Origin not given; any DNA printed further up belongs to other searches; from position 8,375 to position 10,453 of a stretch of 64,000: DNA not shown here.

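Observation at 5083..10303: Candidate undescribed two-gene module: second-messenger-receiver HEAT scaffold plus gp4/Twinkle-like primase-helicase-fold ATPase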

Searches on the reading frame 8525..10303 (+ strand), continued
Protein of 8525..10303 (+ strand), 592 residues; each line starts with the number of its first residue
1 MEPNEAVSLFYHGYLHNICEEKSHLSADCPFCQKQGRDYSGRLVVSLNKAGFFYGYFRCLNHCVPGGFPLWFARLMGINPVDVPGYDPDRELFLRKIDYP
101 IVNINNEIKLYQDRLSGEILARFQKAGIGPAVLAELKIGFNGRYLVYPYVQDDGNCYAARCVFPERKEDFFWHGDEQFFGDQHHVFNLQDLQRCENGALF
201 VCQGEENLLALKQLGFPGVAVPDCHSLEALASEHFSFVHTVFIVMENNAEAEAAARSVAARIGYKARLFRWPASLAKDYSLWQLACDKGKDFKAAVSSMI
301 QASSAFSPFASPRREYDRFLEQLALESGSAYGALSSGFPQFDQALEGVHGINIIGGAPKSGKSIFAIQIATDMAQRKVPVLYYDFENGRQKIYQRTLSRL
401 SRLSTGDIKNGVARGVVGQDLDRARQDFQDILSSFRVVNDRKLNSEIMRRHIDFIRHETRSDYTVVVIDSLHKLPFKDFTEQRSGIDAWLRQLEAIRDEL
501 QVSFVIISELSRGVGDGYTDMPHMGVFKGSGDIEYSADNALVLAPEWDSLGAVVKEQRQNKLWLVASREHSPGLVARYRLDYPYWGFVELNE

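Call 22: find_related_loci(query=A1, collection=genome_contigs, flank=6000)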
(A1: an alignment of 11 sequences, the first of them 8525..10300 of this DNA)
Query A1 (592 aa) in genome_contigs; peptide patterns used: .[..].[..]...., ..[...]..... (x = any residue, [..] = any of these).
562 stretches matched a pattern; 469 encode a relative of the query (tblastn E <= 1e-3); the best 80 are kept; 80 distinct loci.
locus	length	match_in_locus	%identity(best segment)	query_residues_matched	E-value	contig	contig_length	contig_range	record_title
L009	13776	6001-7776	92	1-592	0e+0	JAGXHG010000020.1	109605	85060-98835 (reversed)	MAG: Desulfobulbaceae bacterium isolate LH_M57 k141_730863, whole genome shotgun sequence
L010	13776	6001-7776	83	1-592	0e+0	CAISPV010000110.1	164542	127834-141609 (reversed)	MAG: uncultured Desulfobulbaceae bacterium isolate MJ-2014_bin-0326 genome assembly, contig: bin-0326:110/124, whole gen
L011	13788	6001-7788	81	1-592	0e+0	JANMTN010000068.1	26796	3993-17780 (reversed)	MAG: Desulfobulbaceae bacterium isolate SOY_29_metabat_160 SOY_29_k141_692340, whole genome shotgun sequence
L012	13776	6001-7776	82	1-592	0e+0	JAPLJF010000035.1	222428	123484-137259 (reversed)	MAG: Deltaproteobacteria bacterium isolate LacPavin_0920_WC70_MAG_51_65 LacPavin_0920_WC70_scaffold_1057897, whole genom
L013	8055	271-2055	82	1-592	0e+0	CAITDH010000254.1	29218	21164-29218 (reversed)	MAG: uncultured Desulfobulbaceae bacterium isolate Kiruna2_bin-2539 genome assembly, contig: bin-2539:254/377, whole gen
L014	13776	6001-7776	91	1-592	0e+0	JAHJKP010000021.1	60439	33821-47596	MAG: Proteobacteria bacterium isolate Modern_marine_rock_biofilm.mb.87 Modern_marine_rock.mb.87_k141_261982, whole genom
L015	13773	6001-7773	82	1-592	0e+0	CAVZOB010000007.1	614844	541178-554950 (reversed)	MAG: uncultured proteobacterium isolate MFD01721.bin.1.139 genome assembly, contig: contig_27219, whole genome shotgun s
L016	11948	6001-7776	81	1-592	0e+0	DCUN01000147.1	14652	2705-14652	MAG TPA_asm: Desulfobulbaceae bacterium UBA2213 UBA2213_contig_129202, whole genome shotgun sequence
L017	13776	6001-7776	80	1-592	0e+0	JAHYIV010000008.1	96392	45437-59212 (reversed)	MAG: Desulfoarculaceae bacterium isolate KA05 NODE_112_length_96392_cov_17.993663, whole genome shotgun sequence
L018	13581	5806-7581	80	1-592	0e+0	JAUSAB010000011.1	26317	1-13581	MAG: Desulfocapsaceae bacterium isolate E6_concoct.bin.65_sub E6_k141_3444, whole genome shotgun sequence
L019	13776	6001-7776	78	1-592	0e+0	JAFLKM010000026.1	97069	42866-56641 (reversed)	MAG: Desulfobulbaceae bacterium isolate LaCa_MAG_5 c_000000000377, whole genome shotgun sequence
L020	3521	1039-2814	80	1-592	0e+0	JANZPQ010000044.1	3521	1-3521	MAG: Desulfobulbaceae bacterium isolate KFIS7 k141_854892, whole genome shotgun sequence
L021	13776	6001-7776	78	1-592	0e+0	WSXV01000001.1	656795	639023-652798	MAG: Desulfobulbaceae bacterium isolate X3_MetaBAT.10 scaffold_1, whole genome shotgun sequence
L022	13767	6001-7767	79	1-589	0e+0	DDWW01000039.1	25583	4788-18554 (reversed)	MAG TPA_asm: Desulfobulbaceae bacterium UBA2276 UBA2276_contig_1730, whole genome shotgun sequence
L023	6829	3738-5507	74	1-590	0e+0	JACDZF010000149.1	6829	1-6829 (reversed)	MAG: Desulfocapsa sp. isolate ppb01 NODE_658_length_6829_cov_392.665781, whole genome shotgun sequence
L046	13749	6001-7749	63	2-586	0e+0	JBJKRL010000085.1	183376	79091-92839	MAG: Desulfocapsaceae bacterium isolate Bin_58 S1Ck127_441697_flag_0_multi_12.9993_len_183376, whole genome shotgun sequ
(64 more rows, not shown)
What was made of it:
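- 469 GTDB species genomes encode a relative (call 22).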

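Call 35: predict_structure(alignment_id=A2)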
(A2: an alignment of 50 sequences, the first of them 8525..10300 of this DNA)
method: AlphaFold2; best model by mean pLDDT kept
length: 592 residues; sequences in the alignment: 50
mean_pLDDT: 85.3   pTM: 0.59
mean pLDDT of the five models: 85.3, 85.2, 82.2, 80.4, 72.6
residues with pLDDT >= 90: 285; 70-90: 229; 50-70: 73; < 50: 5
segments of 3 or more residues with pLDDT < 50: none
pLDDT, mean of each block of 10 residues (from residue 1): 77 94 93 95 92 93 91 93 84 55 77 88 92 92 92 82 88 71 82 93 96 94 90 90 93 91 92 87 94 94 84 79 80 92 92 87 93 95 87 92 87 64 91 92 84 90 91 66 68 86 90 59 57 74 79 65 88 90 90 68
secondary structure, 60 per line:
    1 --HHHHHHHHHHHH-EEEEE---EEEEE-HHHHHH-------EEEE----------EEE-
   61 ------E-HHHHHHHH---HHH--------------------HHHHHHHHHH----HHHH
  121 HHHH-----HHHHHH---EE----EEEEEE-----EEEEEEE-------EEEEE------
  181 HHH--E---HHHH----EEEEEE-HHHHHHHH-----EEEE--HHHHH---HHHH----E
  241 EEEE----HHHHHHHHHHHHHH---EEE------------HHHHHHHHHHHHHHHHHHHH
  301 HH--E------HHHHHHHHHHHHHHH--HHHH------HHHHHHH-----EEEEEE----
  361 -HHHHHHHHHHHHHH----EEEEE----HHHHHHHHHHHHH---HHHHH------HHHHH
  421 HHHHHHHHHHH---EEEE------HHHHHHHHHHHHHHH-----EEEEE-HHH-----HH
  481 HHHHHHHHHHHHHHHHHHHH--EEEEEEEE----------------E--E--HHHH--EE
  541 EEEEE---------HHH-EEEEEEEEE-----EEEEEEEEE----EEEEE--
elements in order: H3-14 E16-20 E24-28 H30-35 E43-46 E57-59 H69-76 H103-112 H117-124 H130-135 E145-150 E156-162 E170-174 H190-193 E198-203 H205-212 E218-221 H224-228 H232-235 E240-244 H249-262 E266-268 H281-302 H312-326 H329-332 H339-345 E351-356 H362-375 E380-384 H389-401 H405-409 H416-431 E435-438 H445-459 E465-469 H479-500 E503-510 H533-536 E539-545 E559-567 E573-581 E586-590
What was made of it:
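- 8525..10303 (+): Gene 2: a 592-aa primase-dead gp4/Twinkle-like protein. AF2 pLDDT 85 (call 35).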

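Call 39: fold_search(model_id=the predicted structure, library=pdb)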
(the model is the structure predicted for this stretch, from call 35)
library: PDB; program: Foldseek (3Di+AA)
matches with E <= 10: 1689; with E <= 0.001: 641
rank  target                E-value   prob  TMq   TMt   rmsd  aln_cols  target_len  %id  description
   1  5ikn_G                1.8e-21  1.00  0.49  0.57   7.2       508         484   16  Crystal Structure of the T7 Replisome in the Absence of DNA (released 2016-12-07)
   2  7t8c_A                1.8e-21  1.00  0.33  0.37  20.6       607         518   14  Heptameric Human Twinkle Helicase Clinical Variant W315L (released 2022-07-27)
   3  5ikn_J                2.5e-21  1.00  0.43  0.50   8.7       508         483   16  Crystal Structure of the T7 Replisome in the Absence of DNA (released 2016-12-07)
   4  7t8b_A                4.0e-21  1.00  0.33  0.37  20.6       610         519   15  Octameric Human Twinkle Helicase Clinical Variant W315L (released 2022-07-27)
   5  5ikn_D                4.7e-21  1.00  0.41  0.49  15.3       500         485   16  Crystal Structure of the T7 Replisome in the Absence of DNA (released 2016-12-07)
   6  5ikn_F                1.7e-20  1.00  0.57  0.67   6.1       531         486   15  Crystal Structure of the T7 Replisome in the Absence of DNA (released 2016-12-07)
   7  1q57_A                5.5e-20  1.00  0.39  0.46  10.1       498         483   14  The Crystal Structure of the Bifunctional Primase-Helicase of Bacteriophage T7 (released 2003-11-25)
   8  7t8b_B                1.0e-19  1.00  0.33  0.38  20.6       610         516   14  Octameric Human Twinkle Helicase Clinical Variant W315L (released 2022-07-27)
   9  6n9x_B                1.4e-19  1.00  0.46  0.52   8.0       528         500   15  Structure of bacteriophage T7 lagging-strand DNA polymerase (D5A/E7A) and gp4 (helicase/primase) bound to DNA includin (released 2019-03-06)
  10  6n9w_B                2.1e-19  1.00  0.52  0.63   6.0       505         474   16  Structure of bacteriophage T7 lagging-strand DNA polymerase (D5A/E7A) and gp4 (helicase/primase) bound to DNA includin (released 2019-03-06)
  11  6n9w_A                6.4e-19  1.00  0.46  0.52  10.1       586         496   14  Structure of bacteriophage T7 lagging-strand DNA polymerase (D5A/E7A) and gp4 (helicase/primase) bound to DNA includin (released 2019-03-06)
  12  6n9v_E                1.2e-18  1.00  0.48  0.56   9.4       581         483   14  Structure of bacteriophage T7 lagging-strand DNA polymerase (D5A/E7A) and gp4 (helicase/primase) bound to DNA includin (released 2019-03-06)
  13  6n9v_F                8.8e-18  1.00  0.45  0.55   7.7       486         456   13  Structure of bacteriophage T7 lagging-strand DNA polymerase (D5A/E7A) and gp4 (helicase/primase) bound to DNA includin (released 2019-03-06)
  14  5ikn_I                2.0e-17  1.00  0.35  0.43  10.9       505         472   16  Crystal Structure of the T7 Replisome in the Absence of DNA (released 2016-12-07)
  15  9dls_D                1.0e-16  1.00  0.42  0.55  10.4       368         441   18  Vibrio cholerae DnaB (released 2025-07-16)
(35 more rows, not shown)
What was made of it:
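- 8525..10303 (+): Foldseek matches to T7 gp4 and Twinkle (call 39).
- Checked: The AF2 model (pLDDT 85) has T7 gp4 (E 2e-21) and Twinkle as its best PDB matches (calls 35, 39).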

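Call 40: find_encoding_contigs(protein=P0187, flank=8000, max_places=2)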
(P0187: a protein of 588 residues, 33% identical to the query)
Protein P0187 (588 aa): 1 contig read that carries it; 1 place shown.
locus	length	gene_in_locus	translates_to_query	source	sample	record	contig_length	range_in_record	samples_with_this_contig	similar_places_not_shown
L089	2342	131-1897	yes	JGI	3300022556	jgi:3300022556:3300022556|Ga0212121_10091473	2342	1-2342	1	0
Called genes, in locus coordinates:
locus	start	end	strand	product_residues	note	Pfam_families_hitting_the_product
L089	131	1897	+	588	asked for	PF01807:Zn_ribbon_DnaG (weak), PF13155:Toprim_2 (weak), PF03796:DnaB_C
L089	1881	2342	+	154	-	?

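Call 41: find_encoding_contigs(protein=P0193, flank=8000, max_places=2)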
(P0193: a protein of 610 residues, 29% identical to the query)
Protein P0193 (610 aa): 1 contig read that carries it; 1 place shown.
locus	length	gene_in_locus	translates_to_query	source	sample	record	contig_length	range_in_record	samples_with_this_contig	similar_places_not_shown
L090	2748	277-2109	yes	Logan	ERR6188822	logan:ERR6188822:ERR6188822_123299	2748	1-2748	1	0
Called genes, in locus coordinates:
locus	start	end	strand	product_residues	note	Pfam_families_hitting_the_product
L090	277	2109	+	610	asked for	PF01807:Zn_ribbon_DnaG, PF03796:DnaB_C, PF13481:AAA_25 (weak)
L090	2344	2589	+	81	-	-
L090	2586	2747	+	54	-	?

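Call 42: search_dna_similar(query=window:8525-10300:+, collection=phages, mode=protein, max_rows=12)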
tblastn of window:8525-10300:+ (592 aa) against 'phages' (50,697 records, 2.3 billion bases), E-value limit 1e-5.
Records with a match: 63; places in all: 63; records where one place covers at least 80% of the query: 0.
Best place of each record, by identity: <60% 63.
By first word of the organism name: Mycobacterium 15; Acinetobacter 10; Streptococcus 7; Pseudomonas 7; Bacillus 6; Staphylococcus 4; Marinitoga 3; Salmonella 3; Burkholderia 2; Bacteriophage 2; and 4 more.
By host as written in the record: Mycobacterium smegmatis mc2 155 13; Bacillus subtilis 6; Acinetobacter baumannii 703 3; - 3; Burkholderia pyrrocinia strain LMG 21824 2; Acinetobacter baumannii 1326 2; Acinetobacter baumannii 2; Staphylococcus epidermidis LM1680 2; and 26 more.
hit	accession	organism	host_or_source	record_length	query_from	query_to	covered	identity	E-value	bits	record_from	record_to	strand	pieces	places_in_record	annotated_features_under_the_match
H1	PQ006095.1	bajarodcaudo virus 4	Peromyscus fraterculus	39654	333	590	44%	25.5%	4e-13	79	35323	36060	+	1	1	DNAB-like replicative helicase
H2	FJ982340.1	Burkholderia phage KS9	Burkholderia pyrrocinia strain LMG 21824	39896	314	538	38%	27.8%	4e-7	59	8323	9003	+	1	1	helicase gp45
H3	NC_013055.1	Burkholderia phage KS9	Burkholderia pyrrocinia strain LMG 21824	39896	314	538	38%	27.8%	4e-7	59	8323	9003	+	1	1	DnaB-like replicative helicase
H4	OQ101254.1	Acinetobacter phage Acba_11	Acinetobacter baumannii 1326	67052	273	545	46%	22.7%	2e-6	57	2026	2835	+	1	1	replicative DNA helicase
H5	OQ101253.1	Acinetobacter phage Aclw_9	Acinetobacter baumannii 703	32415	273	545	46%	22.7%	6e-6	56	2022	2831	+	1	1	record has no annotation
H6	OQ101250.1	Acinetobacter phage Acba_1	Acinetobacter baumannii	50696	273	545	46%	22.7%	6e-6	56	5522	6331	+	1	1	replicative DNA helicase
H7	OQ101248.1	Acinetobacter phage Acba_3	Acinetobacter baumannii 1971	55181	273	545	46%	22.7%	6e-6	56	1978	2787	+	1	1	replicative DNA helicase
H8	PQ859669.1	Acinetobacter phage phi1_092021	Acinetobacter baumannii 090888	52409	273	545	46%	22.7%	6e-6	56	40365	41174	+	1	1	DnaB-like replicative helicase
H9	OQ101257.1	Acinetobacter phage Acba_15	Acinetobacter baumannii 703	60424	273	545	46%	22.7%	6e-6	56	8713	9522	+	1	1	replicative DNA helicase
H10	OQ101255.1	Acinetobacter phage Acba_13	Acinetobacter baumannii 1326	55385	273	545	46%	22.7%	8e-6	55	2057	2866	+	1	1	replicative DNA helicase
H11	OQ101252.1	Acinetobacter phage Aclw_8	Acinetobacter baumannii 703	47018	273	545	46%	22.7%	8e-6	55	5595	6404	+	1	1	replicative DNA helicase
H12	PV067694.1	Acinetobacter phage Acba_23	Acinetobacter sp. 107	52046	273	545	46%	22.7%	8e-6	55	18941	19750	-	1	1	hypothetical protein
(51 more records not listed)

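Call 43: search_dna_similar(query=window:8525-10300:+, collection=plasmids, mode=protein, max_rows=12)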
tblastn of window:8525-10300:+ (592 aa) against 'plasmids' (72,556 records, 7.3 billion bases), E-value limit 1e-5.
Records with a match: 69; places in all: 70; records where one place covers at least 80% of the query: 0.
Best place of each record, by identity: <60% 69.
By first word of the organism name: Lactobacillus 9; Mycobacterium 8; Streptomyces 6; Nostoc 6; Xanthomonas 5; Lactococcus 4; Chlamydiifrater 3; Streptococcus 2; Proteus 2; Limosilactobacillus 2; and 19 more.
By predicted mobility (MOB-suite, as given by PLSDB): non-mobilizable 54; mobilizable 9; conjugative 6.
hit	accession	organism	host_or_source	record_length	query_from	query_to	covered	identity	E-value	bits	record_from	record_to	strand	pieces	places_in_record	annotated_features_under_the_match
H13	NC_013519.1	Sebaldella termitidis ATCC 33386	-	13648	160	585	72%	23.1%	3e-9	68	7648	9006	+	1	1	DnaB-like helicase C-terminal domain-containing protein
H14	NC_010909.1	Lactobacillus delbrueckii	-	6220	124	543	71%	21.7%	8e-8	63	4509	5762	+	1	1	DnaB-like helicase C-terminal domain-containing protein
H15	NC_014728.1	Lactobacillus delbrueckii subsp. bulgaricus ND02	-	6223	124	543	71%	21.7%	8e-8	63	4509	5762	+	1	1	DnaB-like helicase C-terminal domain-containing protein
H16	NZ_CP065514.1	Lactobacillus delbrueckii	Bos taurus,cow milk,milk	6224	124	543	71%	21.7%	8e-8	63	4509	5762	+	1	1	DnaB-like helicase C-terminal domain-containing protein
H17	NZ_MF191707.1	Lactobacillus delbrueckii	natural yogurt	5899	124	543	71%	21.4%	3e-7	62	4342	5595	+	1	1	none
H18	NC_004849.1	Lactobacillus delbrueckii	-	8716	124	543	71%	21.4%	4e-7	61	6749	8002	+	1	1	DnaB-like helicase C-terminal domain-containing protein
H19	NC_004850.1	Lactobacillus delbrueckii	-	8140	124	543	71%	21.3%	3e-7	61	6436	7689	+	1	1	DnaB-like helicase C-terminal domain-containing protein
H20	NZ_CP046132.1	Lactobacillus delbrueckii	metagenomic assembly,cheese starter ...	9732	124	543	71%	21.0%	6e-7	61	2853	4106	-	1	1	DnaB-like helicase C-terminal domain-containing protein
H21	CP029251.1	Lactobacillus delbrueckii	metagenomic assembly,Natural whey ...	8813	124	543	71%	21.0%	7e-7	60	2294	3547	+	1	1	DNA primase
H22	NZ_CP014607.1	endosymbiont 'TC1' of Trimyema compressum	Trimyema compressum,whole organism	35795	277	538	44%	26.2%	2e-6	59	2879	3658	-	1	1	DnaB-like helicase C-terminal domain-containing protein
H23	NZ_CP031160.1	Deinococcus wulumuqiensis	cell culture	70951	337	574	40%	27.9%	1e-11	76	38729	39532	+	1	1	DnaB-like helicase C-terminal domain-containing protein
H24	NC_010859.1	Streptococcus thermophilus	-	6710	334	589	43%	25.6%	2e-9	69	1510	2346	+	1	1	DnaB-like helicase C-terminal domain-containing protein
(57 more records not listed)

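Call 53: find_encoding_contigs(protein=P0167, flank=9000, max_places=3)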
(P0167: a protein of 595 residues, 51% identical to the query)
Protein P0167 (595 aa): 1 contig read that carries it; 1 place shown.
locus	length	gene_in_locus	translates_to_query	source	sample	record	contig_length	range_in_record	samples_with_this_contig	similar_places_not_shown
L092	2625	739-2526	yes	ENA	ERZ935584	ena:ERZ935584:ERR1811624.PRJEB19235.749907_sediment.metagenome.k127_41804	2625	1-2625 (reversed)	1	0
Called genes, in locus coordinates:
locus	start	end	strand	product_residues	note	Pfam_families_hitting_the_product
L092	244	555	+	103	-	-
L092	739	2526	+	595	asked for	PF03796:DnaB_C, PF13481:AAA_25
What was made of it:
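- Tried and rejected: The contexts of three distant homologues (P0187, P0193, P0167) were on contigs too short to be informative (calls 40, 41, 53).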

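Call 54: find_encoding_contigs(protein=P0168, flank=9000, max_places=3)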
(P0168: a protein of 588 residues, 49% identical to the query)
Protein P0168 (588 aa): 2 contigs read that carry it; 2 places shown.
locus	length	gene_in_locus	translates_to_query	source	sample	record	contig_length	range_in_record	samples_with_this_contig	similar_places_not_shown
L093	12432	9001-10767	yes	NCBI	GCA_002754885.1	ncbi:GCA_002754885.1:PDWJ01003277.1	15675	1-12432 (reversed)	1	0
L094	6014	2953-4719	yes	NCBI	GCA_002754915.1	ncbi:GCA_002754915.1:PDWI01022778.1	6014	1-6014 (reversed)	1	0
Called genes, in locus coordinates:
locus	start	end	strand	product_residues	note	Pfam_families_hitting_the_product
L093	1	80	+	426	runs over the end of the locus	PF04413:Glycos_transf_N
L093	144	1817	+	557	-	PF04055:Radical_SAM, PF13311:DUF4080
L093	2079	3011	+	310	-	PF04015:DUF362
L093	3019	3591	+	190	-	PF02545:Maf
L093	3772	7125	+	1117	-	PF00027:cNMP_binding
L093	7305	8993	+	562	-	PF00027:cNMP_binding, PF07238:PilZ (weak)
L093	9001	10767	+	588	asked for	PF03796:DnaB_C, PF13481:AAA_25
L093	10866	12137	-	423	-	PF00037:Fer4 (faint), PF13183:Fer4_8, PF13237:Fer4_10 (weak), PF12838:Fer4_7, PF13484:Fer4_16 (weak), PF13534:Fer4_17, PF02754:CCG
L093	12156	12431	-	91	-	?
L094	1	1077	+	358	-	?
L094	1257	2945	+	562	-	PF00027:cNMP_binding, PF07238:PilZ (weak)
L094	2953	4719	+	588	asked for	PF03796:DnaB_C, PF13481:AAA_25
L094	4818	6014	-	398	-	?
